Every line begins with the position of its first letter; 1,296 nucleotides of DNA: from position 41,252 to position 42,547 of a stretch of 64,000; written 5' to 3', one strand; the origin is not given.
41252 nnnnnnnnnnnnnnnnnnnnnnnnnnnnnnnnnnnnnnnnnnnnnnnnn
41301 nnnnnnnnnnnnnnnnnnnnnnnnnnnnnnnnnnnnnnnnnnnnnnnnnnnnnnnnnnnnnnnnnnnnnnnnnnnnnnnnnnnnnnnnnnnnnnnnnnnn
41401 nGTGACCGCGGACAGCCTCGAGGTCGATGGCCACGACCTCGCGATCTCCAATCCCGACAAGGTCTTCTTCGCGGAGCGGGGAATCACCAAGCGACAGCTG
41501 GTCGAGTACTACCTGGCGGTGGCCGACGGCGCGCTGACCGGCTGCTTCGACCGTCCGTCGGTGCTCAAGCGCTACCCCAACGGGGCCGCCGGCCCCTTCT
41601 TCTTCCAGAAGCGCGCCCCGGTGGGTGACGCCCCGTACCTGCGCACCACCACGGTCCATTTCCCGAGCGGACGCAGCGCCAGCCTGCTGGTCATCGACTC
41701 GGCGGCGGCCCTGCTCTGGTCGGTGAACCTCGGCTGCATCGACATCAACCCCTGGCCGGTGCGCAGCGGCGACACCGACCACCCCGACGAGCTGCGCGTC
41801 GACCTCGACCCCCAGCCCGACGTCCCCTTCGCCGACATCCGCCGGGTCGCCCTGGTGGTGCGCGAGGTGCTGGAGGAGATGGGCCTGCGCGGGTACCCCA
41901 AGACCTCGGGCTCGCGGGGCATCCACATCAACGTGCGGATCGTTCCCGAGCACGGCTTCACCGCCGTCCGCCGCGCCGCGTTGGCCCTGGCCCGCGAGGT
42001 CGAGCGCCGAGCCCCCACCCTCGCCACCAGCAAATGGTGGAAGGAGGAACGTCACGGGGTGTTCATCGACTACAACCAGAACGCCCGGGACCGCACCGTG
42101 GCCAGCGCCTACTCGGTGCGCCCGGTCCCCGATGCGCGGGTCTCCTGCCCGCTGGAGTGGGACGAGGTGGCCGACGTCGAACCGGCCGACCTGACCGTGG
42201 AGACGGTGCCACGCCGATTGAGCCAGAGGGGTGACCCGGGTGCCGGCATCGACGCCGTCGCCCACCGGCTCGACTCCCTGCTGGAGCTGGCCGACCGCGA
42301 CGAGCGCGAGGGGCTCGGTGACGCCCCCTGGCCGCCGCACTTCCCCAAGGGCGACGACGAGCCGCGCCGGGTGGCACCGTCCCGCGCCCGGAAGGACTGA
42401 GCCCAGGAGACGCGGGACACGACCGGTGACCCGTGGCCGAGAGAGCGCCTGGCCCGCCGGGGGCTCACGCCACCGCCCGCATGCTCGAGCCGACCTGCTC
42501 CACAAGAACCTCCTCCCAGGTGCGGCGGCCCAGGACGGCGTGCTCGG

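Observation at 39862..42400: A dNMP 5'-nucleotidase (NT5C) translationally coupled to a stand-alone NHEJ polymerase domain (LigD PolDom), downstream of a DedA-like membrane protein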

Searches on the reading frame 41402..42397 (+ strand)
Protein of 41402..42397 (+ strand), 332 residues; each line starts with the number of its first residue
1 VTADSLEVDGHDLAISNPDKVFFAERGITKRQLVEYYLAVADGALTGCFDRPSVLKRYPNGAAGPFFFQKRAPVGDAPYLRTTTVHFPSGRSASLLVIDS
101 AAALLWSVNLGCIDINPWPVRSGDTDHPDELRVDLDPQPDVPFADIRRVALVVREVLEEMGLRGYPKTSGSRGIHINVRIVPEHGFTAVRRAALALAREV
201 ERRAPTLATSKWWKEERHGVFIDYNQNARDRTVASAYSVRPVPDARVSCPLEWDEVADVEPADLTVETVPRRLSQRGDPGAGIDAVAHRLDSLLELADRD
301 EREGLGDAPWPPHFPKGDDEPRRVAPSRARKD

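Call 4: search_protein_families(library=pfam, proteins=[window:41402-42397:+], max_evalue=0.01)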
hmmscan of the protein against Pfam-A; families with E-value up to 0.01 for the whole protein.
window:41402-42397:+ (332 aa): 2 families
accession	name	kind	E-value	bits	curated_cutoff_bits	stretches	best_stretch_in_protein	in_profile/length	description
PF21686.3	LigD_Prim-Pol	-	4.4e-86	289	27.4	1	29-279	1-253/254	LigD, primase-polymerase domain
PF01896.25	DNA_primase_S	-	5.1e-06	27.4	26.8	1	134-253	2-163/163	DNA primase small subunit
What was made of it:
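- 41402..42400 (+): Stand-alone Prim-PolC-type primase-polymerase (AEP), 332 aa. PF21686, E 4e-86 (call 4).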

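Call 5: search_protein_families(library=ncbifam, proteins=[window:41402-42397:+], max_evalue=0.01)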
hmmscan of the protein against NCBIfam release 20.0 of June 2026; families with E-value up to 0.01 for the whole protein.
window:41402-42397:+ (332 aa): 5 families
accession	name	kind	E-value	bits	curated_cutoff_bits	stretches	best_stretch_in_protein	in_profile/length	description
TIGR02776.1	NHEJ_ligase_prk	equivalog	7.7e-63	213.2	373.2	1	7-283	311-585/587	DNA ligase D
TIGR02778.1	ligD_pol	equivalog_domain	4.9e-62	209.8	214.7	1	14-257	2-244/245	non-homologous end-joining DNA ligase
NF004628.0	PRK05972.1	subfamily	6.6e-60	203.2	895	1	9-292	578-860/870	ATP-dependent DNA ligase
NF007210.0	PRK09632.1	equivalog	4.3e-56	190.7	989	1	4-296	6-304/781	ATP-dependent DNA ligase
NF007211.0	PRK09633.1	equivalog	1.6e-37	129.2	774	1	11-284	321-591/610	DNA ligase D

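Call 8: search_solved_structures(query=window:41402-42397:+, max_evalue=0.001, show_alignments=1)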
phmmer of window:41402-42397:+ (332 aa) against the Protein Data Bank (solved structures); distinct sequences matched with E-value up to 0.001: 5.
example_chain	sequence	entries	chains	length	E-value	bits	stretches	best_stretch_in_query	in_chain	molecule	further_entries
6sa0_A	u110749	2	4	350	3.6e-107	361.8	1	3-328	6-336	DNA polymerase LigD, polymerase domain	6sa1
5op0_B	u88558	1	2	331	1.1e-106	360.3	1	4-328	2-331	DNA polymerase LigD, polymerase domain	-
5dmu_A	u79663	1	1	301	1.5e-42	149.4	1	4-284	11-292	NHEJ Polymerase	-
2iru_A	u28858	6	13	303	2.5e-37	132.2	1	13-292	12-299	Putative DNA ligase-like protein Rv0938/MT0965 | DNA ligase-like protein Rv0938/MT0965 | Putative DNA ligase-like protein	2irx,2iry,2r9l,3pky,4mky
2fao_A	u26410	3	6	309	1.7e-33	119.6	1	13-289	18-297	probable ATP-dependent DNA ligase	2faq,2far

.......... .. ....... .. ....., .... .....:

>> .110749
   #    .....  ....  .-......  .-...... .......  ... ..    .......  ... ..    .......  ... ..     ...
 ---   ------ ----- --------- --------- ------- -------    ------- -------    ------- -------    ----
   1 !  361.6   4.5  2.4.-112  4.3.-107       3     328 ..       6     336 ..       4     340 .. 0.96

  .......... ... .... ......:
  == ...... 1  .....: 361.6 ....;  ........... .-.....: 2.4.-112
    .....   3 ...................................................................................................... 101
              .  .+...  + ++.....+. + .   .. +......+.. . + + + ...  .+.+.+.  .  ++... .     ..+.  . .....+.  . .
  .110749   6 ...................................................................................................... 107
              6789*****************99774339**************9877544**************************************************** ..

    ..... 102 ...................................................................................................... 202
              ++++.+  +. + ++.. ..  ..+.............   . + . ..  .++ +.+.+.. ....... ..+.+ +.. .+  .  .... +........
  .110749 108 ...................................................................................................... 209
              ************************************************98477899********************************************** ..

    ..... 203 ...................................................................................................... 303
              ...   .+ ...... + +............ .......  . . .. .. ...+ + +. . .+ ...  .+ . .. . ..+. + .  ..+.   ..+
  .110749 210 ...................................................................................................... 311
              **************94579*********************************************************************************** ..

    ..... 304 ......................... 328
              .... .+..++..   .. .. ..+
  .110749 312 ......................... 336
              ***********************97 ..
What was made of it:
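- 41402..42400 (+): PDB 6sa0/5op0 (M. smegmatis Prim-PolC) E 1e-107, against 1e-37 for the Mtb LigD PolDom 2iru (call 8).
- Closest known: Mycobacterial LigC complex: Prim-PolC. Same: The polymerase aligns end to end with 6sa0 (E 1e-107, call 8).
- Closest known: Mycobacterial LigC complex: Prim-PolC. Different: The pin residue N321 is His here, and Y25 of the pocket is Phe (call 8).
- Closest known: LigD multidomain NHEJ ligase with Ku. Same: Same AEP/LigD_Prim-Pol fold family (calls 4, 8).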

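Call 15: find_homologous_proteins(query=window:41402-42397:+, max_evalue=1e-10)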
Query window:41402-42397:+ (332 aa): 8000 proteins with E <= 1e-10 among 8000 candidates; the best 120 are listed.
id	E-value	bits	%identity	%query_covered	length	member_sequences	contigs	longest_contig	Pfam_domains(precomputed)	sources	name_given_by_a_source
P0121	7.2e-212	721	95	100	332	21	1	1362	PF01896.26,PF21686.4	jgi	-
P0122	2.9e-203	693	91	100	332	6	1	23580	PF01896.26,PF21686.4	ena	-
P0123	1.3e-201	687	90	100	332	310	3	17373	PF01896.26,PF21686.4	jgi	jgi:DNA ligase D-like protein (predicted polymerase)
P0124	5.2e-198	675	88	100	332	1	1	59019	PF01896.26,PF21686.4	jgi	jgi:DNA ligase D-like protein (predicted polymerase)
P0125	1.5e-193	661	85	100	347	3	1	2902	PF01896.26,PF21686.4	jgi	-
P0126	1.9e-190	650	85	99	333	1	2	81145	PF01896.26,PF21686.4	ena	-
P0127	4.6e-183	626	82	99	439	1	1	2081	PF01896.26,PF21686.4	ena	-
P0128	5.3e-182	623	84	99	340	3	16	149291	PF01896.26,PF21686.4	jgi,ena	jgi:DNA ligase D-like protein (predicted polymerase)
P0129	5.0e-181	620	83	100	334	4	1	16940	PF01896.26,PF21686.4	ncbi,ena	-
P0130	8.6e-181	619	81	100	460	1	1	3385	PF01896.26,PF21686.4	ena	-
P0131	1.4e-179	615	82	99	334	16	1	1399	PF01896.26,PF21686.4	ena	-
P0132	3.9e-179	613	82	100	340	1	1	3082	PF01896.26,PF21686.4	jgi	jgi:DNA ligase D-like protein (predicted polymerase)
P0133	6.6e-176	603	-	-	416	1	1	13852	PF01896.26,PF21686.4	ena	-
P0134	1.6e-164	565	75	100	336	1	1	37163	PF21686.4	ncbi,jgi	ncbi:MAG: DNA polymerase domain-containing protein [Candidatus Dormibacteria bacterium]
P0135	1.9e-164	565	74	99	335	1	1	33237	PF01896.26,PF21686.4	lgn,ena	-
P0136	6.7e-163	560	74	98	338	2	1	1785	PF01896.26,PF21686.4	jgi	-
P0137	9.8e-162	556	74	99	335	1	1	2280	PF01896.26,PF21686.4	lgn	-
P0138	6.6e-159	547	73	97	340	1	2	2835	PF01896.26,PF21686.4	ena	-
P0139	1.1e-158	546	72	98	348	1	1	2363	PF01896.26,PF21686.4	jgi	jgi:DNA ligase D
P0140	3.2e-156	538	71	99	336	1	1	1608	PF01896.26,PF21686.4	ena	-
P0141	5.3e-155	534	71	98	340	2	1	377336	PF21686.4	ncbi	-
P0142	2.7e-154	532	70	99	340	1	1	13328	PF01896.26,PF21686.4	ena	-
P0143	1.2e-153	529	71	98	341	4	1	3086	PF01896.26,PF21686.4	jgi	jgi:bifunctional non-homologous end joining protein LigD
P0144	1.1e-152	526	70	99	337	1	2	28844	PF01896.26,PF21686.4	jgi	jgi:bifunctional non-homologous end joining protein LigD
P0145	2.4e-152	525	71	99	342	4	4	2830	PF01896.26,PF21686.4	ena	-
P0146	7.2e-152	524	66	98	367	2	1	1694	PF01896.26,PF21686.4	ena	-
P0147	7.6e-151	520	71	98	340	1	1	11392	PF01896.26,PF21686.4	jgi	jgi:bifunctional non-homologous end joining protein LigD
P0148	2.6e-150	519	71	98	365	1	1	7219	PF01896.26,PF21686.4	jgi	jgi:DNA ligase D-like protein (predicted polymerase)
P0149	3.9e-150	518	70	99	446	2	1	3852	PF01896.26,PF21686.4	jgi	jgi:DNA ligase D-like protein (predicted polymerase)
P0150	4.9e-150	518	70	99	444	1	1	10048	PF01896.26,PF21686.4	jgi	jgi:bifunctional non-homologous end joining protein LigD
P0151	5.8e-150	517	70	99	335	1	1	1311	PF01896.26,PF21686.4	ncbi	-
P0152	8.0e-150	517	71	98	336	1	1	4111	PF01896.26,PF21686.4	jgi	-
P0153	8.8e-150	517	69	98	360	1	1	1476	PF01896.26,PF21686.4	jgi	jgi:DNA ligase D-like protein (predicted polymerase)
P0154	9.9e-150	517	71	98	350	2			PF01896.26,PF21686.4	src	-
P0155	1.1e-149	516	68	99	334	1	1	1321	PF01896.26,PF21686.4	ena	-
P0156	1.4e-149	516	70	99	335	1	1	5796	PF01896.26,PF21686.4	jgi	jgi:bifunctional non-homologous end joining protein LigD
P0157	1.6e-149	516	68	98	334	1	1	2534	PF01896.26,PF21686.4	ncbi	-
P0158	2.5e-149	515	69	99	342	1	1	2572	PF01896.26,PF21686.4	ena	-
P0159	2.7e-149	515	69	99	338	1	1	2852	PF01896.26,PF21686.4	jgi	jgi:bifunctional non-homologous end joining protein LigD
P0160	3.8e-149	515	71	99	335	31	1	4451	PF01896.26,PF21686.4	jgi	jgi:bifunctional non-homologous end joining protein LigD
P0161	7.2e-149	514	70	99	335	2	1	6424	PF01896.26,PF21686.4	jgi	jgi:bifunctional non-homologous end joining protein LigD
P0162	1.0e-148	513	69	99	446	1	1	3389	PF01896.26,PF21686.4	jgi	jgi:bifunctional non-homologous end joining protein LigD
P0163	1.3e-148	513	71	98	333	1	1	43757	PF01896.26,PF21686.4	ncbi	-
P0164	1.5e-148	513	69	99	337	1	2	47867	PF21686.4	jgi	jgi:DNA ligase D-like protein (predicted polymerase)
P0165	1.7e-148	513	73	95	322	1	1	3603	PF01896.26,PF21686.4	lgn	-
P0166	2.0e-148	512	69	98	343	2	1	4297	PF01896.26,PF21686.4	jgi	-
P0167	2.3e-148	512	67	100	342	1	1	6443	PF21686.4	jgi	jgi:bifunctional non-homologous end joining protein LigD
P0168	3.7e-148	511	69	98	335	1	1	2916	PF01896.26,PF21686.4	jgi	jgi:bifunctional non-homologous end joining protein LigD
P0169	4.3e-148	511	68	98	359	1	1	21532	PF01896.26,PF21686.4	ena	-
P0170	4.8e-148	511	69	99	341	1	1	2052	PF01896.26,PF21686.4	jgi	jgi:DNA ligase D-like protein (predicted polymerase)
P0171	5.0e-148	511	69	99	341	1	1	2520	PF01896.26,PF21686.4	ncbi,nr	ncbi:MAG: hypothetical protein QOD01_608 [Actinomycetota bacterium]|nr:hypothetical protein [Actinom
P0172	8.0e-148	510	68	99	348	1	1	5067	PF01896.26,PF21686.4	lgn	-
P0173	1.1e-147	510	69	99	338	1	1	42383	PF01896.26,PF21686.4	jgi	jgi:DNA ligase D-like protein (predicted polymerase)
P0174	1.3e-147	510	70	99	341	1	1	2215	PF01896.26,PF21686.4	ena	-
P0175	1.3e-147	510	68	99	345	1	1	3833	PF01896.26,PF21686.4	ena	-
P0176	1.5e-147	509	70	98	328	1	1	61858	PF01896.26,PF21686.4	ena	-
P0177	1.5e-147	509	72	98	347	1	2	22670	PF01896.26,PF21686.4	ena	-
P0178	1.7e-147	509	70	99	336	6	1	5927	PF01896.26,PF21686.4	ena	-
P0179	1.8e-147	509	68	99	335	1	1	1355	PF01896.26,PF21686.4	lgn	-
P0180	1.9e-147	509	70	98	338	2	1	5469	PF01896.26,PF21686.4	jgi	jgi:bifunctional non-homologous end joining protein LigD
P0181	2.3e-147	509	70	98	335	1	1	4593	PF01896.26,PF21686.4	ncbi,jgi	-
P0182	3.4e-147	508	68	98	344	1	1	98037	PF01896.26,PF21686.4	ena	-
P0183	3.5e-147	508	70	98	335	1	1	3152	PF01896.26,PF21686.4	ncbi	-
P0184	3.6e-147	508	68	99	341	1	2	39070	PF01896.26,PF21686.4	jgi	jgi:DNA ligase D-like protein (predicted polymerase)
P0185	3.8e-147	508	69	99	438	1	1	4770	PF01896.26,PF21686.4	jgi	jgi:bifunctional non-homologous end joining protein LigD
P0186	5.4e-147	508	67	99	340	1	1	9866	PF01896.26,PF21686.4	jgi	jgi:bifunctional non-homologous end joining protein LigD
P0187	6.0e-147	507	69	99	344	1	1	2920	PF01896.26,PF21686.4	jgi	jgi:bifunctional non-homologous end joining protein LigD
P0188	6.4e-147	507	69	100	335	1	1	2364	PF01896.26,PF21686.4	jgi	jgi:bifunctional non-homologous end joining protein LigD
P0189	9.8e-147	507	71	99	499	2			PF01896.26,PF21686.4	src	-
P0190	1.1e-146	507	72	98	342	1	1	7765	PF01896.26,PF21686.4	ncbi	-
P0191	1.2e-146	506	68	99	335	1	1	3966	PF01896.26,PF21686.4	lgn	-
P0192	1.2e-146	506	69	98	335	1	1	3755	PF01896.26,PF21686.4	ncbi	-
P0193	1.4e-146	506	68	99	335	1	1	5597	PF01896.26,PF21686.4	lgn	-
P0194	1.5e-146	506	69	96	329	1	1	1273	PF01896.26,PF21686.4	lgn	-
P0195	1.5e-146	506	68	99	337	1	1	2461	PF01896.26,PF21686.4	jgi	jgi:bifunctional non-homologous end joining protein LigD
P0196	1.5e-146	506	69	98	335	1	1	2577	PF01896.26,PF21686.4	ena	-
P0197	1.7e-146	506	69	98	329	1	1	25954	PF21686.4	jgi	jgi:bifunctional non-homologous end joining protein LigD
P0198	1.7e-146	506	70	98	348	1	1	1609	PF01896.26,PF21686.4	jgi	-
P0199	1.8e-146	506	67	98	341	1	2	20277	PF01896.26,PF21686.4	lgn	-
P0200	2.0e-146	506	72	99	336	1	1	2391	PF01896.26,PF21686.4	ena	-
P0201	2.0e-146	506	68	99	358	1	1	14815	PF01896.26,PF21686.4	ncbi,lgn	ncbi:MAG: DNA polymerase domain-containing protein [Actinomycetota bacterium]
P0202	2.1e-146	506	71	98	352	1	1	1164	PF01896.26,PF21686.4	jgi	jgi:bifunctional non-homologous end joining protein LigD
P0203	2.2e-146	506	67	98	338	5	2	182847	PF01896.26,PF21686.4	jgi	-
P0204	2.2e-146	506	69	98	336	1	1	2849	PF01896.26,PF21686.4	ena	-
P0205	2.3e-146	506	69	98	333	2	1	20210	PF01896.26,PF21686.4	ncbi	-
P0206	2.4e-146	506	70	98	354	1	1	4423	PF01896.26,PF21686.4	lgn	-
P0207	2.6e-146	505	69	99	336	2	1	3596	PF21686.4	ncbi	-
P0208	2.7e-146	505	66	99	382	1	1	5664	PF01896.26,PF21686.4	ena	-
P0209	2.9e-146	505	68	99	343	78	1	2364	PF01896.26,PF21686.4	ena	-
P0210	3.3e-146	505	69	98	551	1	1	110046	PF13673.14,PF13508.14,PF01896.26,PF21686.4,PF00583.32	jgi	jgi:DNA ligase D-like protein (predicted polymerase)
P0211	3.5e-146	505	67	100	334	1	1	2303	PF01896.26,PF21686.4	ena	-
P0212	3.6e-146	505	72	98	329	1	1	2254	PF01896.26,PF21686.4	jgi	-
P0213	3.8e-146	505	71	98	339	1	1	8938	PF01896.26,PF21686.4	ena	-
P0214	4.5e-146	505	68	99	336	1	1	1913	PF01896.26,PF21686.4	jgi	jgi:bifunctional non-homologous end joining protein LigD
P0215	4.6e-146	505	71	100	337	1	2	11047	PF01896.26,PF21686.4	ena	-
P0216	5.2e-146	504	69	98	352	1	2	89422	PF01896.26,PF21686.4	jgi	jgi:bifunctional non-homologous end joining protein LigD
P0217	6.3e-146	504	71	98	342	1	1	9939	PF01896.26,PF21686.4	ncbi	-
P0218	7.0e-146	504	67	99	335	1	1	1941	PF01896.26,PF21686.4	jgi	jgi:bifunctional non-homologous end joining protein LigD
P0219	7.5e-146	504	71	98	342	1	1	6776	PF01896.26,PF21686.4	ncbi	-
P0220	7.7e-146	504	69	98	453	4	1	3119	PF01896.26,PF21686.4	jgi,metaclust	metaclust:\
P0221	7.7e-146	504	69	98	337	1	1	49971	PF01896.26,PF21686.4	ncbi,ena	-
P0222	7.8e-146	504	69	98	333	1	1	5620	PF01896.26,PF21686.4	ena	-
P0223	8.5e-146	504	72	98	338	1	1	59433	PF01896.26,PF21686.4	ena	-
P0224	1.0e-145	503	68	99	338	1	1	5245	PF01896.26,PF21686.4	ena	-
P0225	1.1e-145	503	67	99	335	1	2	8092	PF01896.26,PF21686.4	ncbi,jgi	jgi:bifunctional non-homologous end joining protein LigD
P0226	1.2e-145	503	70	99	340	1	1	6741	PF01896.26,PF21686.4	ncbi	ncbi:MAG TPA: non-homologous end-joining DNA ligase [Acidimicrobiales bacterium]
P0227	1.2e-145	503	72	98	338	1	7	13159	PF01896.26,PF21686.4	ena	-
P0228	1.3e-145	503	69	99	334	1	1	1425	PF21686.4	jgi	jgi:bifunctional non-homologous end joining protein LigD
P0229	1.3e-145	503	69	98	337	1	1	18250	PF01896.26,PF21686.4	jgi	jgi:DNA ligase D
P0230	1.3e-145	503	67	98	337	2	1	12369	PF01896.26,PF21686.4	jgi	jgi:bifunctional non-homologous end joining protein LigD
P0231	1.4e-145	503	70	99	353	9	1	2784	PF01896.26,PF21686.4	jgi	jgi:DNA ligase D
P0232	1.4e-145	503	68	99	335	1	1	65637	PF01896.26,PF21686.4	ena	-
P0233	1.7e-145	503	69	98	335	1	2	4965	PF01896.26,PF21686.4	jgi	jgi:DNA ligase D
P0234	1.8e-145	503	70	99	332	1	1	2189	PF01896.26,PF21686.4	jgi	jgi:DNA ligase D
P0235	2.0e-145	502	70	97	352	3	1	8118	PF01896.26,PF21686.4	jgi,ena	-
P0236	2.3e-145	502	71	98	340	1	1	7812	PF21686.4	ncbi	-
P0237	2.3e-145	502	69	98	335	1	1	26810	PF21686.4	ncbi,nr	ncbi:MAG TPA: DNA polymerase domain-containing protein [Actinomycetota bacterium]|nr:DNA polymerase 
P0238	2.4e-145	502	69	97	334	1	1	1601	PF01896.26,PF21686.4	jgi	jgi:bifunctional non-homologous end joining protein LigD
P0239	2.5e-145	502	72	98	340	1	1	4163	PF01896.26,PF21686.4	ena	-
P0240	2.6e-145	502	70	98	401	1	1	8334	PF01896.26,PF21686.4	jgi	jgi:bifunctional non-homologous end joining protein LigD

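Call 17: find_related_loci(query=A2, collection=metagenome_contigs, flank=8000)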
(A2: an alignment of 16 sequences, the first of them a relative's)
Query A2 (335 aa) in metagenome_contigs; peptide patterns used: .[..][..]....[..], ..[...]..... (x = any residue, [..] = any of these).
600 stretches matched a pattern (row limit reached: there are more); 598 encode a relative of the query (tblastn E <= 1e-3); the best 80 are kept; 80 distinct loci.
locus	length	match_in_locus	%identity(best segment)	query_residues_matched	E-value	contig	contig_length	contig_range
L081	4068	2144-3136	69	3-333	7e-154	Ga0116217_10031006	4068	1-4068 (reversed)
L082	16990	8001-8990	68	4-333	7e-149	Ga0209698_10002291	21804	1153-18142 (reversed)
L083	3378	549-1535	69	4-332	2e-154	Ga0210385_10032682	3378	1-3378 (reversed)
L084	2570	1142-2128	67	5-333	2e-156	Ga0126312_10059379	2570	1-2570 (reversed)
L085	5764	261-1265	65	1-334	1e-147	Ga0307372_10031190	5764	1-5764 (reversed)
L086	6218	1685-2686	63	1-334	6e-147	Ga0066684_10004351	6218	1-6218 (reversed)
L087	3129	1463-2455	64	1-334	9e-153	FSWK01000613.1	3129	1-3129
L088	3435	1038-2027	67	3-332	1e-151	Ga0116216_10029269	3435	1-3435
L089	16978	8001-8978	68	7-332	1e-145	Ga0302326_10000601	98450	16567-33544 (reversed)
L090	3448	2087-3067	68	7-333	3e-151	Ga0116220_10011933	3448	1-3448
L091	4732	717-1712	64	2-333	5e-148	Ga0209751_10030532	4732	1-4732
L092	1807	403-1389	67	4-332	1e-156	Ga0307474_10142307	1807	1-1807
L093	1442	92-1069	67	8-332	2e-158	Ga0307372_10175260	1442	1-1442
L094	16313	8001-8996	65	1-332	2e-144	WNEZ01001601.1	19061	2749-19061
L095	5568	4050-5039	67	4-333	8e-146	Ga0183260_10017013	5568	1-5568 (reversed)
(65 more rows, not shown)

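Call 49: find_encoding_contigs(protein=P0141, flank=6000, max_places=2)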
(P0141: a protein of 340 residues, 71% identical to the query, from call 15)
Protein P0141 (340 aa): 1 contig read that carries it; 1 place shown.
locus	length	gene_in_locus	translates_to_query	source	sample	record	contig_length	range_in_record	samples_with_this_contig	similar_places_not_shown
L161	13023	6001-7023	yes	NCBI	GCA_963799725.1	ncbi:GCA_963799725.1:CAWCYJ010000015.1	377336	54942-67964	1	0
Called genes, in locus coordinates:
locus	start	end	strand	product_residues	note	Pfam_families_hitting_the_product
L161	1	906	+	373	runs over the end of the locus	PF02618:YceG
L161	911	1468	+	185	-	PF08207:EFP_N, PF01132:EFP, PF09285:Elong-fact-P_C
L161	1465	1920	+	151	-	PF00364:Biotin_lipoyl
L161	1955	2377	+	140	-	PF13742:tRNA_anti_2, PF01336:tRNA_anti-codon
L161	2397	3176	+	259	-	PF02601:Exonuc_VII_L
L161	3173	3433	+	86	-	PF02609:Exonuc_VII_S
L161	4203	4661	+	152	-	PF14489:QueF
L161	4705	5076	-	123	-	PF01842:ACT (weak), PF22629:ACT_AHAS_ss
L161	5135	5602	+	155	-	PF00106:adh_short, PF08659:KR (weak), PF13561:adh_short_C2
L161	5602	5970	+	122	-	PF00106:adh_short, PF13561:adh_short_C2 (weak)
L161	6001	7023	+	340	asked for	PF21686:LigD_Prim-Pol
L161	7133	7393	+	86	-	-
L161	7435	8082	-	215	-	PF11716:MDMPI_N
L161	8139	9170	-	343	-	PF01068:DNA_ligase_A_M, PF09414:RNA_ligase (weak), PF04679:DNA_ligase_A_C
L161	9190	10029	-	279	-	PF09335:VTT_dom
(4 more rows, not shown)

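Call 50: find_encoding_contigs(protein=P0135, flank=6000, max_places=2)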
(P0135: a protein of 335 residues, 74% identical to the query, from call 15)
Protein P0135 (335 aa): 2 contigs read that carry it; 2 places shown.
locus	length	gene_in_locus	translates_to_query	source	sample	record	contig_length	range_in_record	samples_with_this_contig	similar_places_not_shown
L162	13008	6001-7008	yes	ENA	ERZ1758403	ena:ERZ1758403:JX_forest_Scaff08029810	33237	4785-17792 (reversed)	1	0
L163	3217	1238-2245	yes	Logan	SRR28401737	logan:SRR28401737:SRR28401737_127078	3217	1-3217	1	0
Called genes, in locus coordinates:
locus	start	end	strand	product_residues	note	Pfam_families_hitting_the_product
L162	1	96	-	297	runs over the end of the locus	PF17827:PrmC_N (weak), PF05175:MTS, PF13649:Methyltransf_25, PF13847:Methyltransf_31, PF08242:Methyltransf_12 (weak)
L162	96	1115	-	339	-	PF01522:Polysacc_deac_1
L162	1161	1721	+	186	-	PF02308:MgtC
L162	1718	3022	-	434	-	PF00171:Aldedh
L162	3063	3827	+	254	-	PF09335:VTT_dom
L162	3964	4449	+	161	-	-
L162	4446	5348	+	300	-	PF00482:T2SSF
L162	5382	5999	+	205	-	PF06941:NT5C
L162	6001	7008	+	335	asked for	PF21686:LigD_Prim-Pol, PF01896:DNA_primase_S (weak)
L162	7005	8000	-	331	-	PF01068:DNA_ligase_A_M, PF04679:DNA_ligase_A_C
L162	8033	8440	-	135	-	PF12732:YtxH (weak)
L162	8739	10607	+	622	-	PF00456:Transketolase_N, PF13292:DXP_synthase_N (weak), PF00676:E1_dh (weak), PF02775:TPP_enzyme_C (faint), PF02779:Transket_pyr, PF02780:Transketolase_C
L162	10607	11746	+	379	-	PF00923:TAL_FSA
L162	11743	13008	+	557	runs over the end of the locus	PF00342:PGI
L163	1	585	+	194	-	?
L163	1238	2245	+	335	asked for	PF21686:LigD_Prim-Pol, PF01896:DNA_primase_S (weak)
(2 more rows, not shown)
